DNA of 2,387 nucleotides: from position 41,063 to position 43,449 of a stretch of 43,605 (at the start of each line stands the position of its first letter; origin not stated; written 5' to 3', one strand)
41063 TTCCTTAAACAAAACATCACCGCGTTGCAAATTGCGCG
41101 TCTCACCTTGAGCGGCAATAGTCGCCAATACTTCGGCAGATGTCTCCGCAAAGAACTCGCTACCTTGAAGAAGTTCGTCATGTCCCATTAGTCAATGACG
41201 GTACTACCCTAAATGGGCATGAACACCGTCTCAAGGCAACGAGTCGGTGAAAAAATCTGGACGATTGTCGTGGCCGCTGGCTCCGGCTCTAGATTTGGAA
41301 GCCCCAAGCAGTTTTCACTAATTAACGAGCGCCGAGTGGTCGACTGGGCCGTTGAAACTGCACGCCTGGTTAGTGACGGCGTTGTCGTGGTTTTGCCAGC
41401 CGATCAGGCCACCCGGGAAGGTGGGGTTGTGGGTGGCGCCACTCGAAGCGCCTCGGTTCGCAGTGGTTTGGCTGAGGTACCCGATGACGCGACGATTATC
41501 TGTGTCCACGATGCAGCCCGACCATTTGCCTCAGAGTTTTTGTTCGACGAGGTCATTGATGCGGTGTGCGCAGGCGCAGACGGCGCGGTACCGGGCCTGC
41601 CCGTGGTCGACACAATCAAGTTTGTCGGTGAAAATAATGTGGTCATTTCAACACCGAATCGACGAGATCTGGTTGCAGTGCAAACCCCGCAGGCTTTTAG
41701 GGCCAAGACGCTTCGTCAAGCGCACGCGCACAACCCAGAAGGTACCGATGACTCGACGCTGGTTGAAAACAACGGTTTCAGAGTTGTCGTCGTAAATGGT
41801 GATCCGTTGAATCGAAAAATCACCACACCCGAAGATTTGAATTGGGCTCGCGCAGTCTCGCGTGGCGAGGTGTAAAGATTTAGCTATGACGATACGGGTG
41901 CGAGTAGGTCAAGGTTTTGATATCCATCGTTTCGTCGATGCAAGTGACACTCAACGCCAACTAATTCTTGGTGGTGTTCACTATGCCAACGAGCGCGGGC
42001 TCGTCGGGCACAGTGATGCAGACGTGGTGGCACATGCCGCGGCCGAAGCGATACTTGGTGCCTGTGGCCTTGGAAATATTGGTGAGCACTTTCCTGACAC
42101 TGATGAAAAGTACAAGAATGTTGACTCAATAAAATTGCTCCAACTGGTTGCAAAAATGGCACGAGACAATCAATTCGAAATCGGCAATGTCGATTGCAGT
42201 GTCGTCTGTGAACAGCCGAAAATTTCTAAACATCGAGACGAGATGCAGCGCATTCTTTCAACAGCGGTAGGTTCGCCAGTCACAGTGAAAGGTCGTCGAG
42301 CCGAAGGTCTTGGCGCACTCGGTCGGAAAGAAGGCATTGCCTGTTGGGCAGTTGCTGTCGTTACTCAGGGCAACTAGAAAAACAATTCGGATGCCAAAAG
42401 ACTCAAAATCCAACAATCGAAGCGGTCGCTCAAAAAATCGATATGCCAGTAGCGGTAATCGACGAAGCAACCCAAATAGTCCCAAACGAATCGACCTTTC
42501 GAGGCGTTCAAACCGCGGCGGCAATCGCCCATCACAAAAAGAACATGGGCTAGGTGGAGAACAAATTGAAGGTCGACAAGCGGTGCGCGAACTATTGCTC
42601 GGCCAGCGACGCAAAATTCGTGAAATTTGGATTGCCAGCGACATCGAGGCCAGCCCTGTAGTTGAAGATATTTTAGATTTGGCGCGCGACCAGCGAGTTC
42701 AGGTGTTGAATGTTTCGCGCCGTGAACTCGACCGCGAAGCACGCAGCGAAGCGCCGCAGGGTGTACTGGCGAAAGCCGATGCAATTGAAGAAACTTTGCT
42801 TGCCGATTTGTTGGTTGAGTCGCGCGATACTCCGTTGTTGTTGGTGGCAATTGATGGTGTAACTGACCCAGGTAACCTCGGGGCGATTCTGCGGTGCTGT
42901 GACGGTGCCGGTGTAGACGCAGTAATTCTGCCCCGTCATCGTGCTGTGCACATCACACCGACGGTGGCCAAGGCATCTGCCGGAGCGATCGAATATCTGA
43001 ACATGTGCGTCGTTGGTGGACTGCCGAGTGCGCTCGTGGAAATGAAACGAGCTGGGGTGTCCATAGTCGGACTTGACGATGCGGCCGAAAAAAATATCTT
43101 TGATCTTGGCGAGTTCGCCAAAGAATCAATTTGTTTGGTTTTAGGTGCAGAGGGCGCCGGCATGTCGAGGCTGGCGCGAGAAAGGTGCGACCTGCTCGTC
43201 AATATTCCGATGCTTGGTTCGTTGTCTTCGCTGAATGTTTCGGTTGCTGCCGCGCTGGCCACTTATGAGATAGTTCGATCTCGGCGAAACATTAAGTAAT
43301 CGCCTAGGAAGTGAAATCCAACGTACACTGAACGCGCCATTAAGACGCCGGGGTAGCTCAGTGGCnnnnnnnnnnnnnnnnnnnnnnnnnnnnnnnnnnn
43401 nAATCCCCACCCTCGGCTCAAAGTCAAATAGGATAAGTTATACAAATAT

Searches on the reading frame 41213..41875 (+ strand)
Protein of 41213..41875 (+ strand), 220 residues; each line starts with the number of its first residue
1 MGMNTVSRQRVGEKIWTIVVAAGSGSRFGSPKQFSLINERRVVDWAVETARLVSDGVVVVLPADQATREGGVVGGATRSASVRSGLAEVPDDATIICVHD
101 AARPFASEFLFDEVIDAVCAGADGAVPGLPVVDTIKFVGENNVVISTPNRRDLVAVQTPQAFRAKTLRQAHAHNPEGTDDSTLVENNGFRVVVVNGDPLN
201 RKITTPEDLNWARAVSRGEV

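Call 67: search_protein_families(library=pfam, proteins=[window:41213-41875:+], max_evalue=0.00001)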
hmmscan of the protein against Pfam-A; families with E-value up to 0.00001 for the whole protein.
window:41213-41875:+ (220 aa): 2 families
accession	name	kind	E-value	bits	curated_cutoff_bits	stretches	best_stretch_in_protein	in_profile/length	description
PF01128.25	IspD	-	2e-46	159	27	1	16-215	2-218/221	2-C-methyl-D-erythritol 4-phosphate cytidylyltransferase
PF12804.13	NTP_transf_3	-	7.8e-10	39.6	27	1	18-127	2-121/160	MobA-like NTP transferase domain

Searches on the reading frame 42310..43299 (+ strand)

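Call 67: search_protein_families(library=pfam, proteins=[window:42310-43299:+], max_evalue=0.00001)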
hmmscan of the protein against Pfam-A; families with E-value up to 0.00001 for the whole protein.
window:42310-43299:+ (329 aa): 2 families
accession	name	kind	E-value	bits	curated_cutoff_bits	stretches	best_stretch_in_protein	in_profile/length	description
PF00588.24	SpoU_methylase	-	7.4e-37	127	29.7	1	177-319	2-142/142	SpoU rRNA Methylase family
PF08032.17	SpoU_sub_bind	-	1.5e-14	54.5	22.8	1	86-160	2-74/76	RNA 2'-O ribose methyltransferase substrate binding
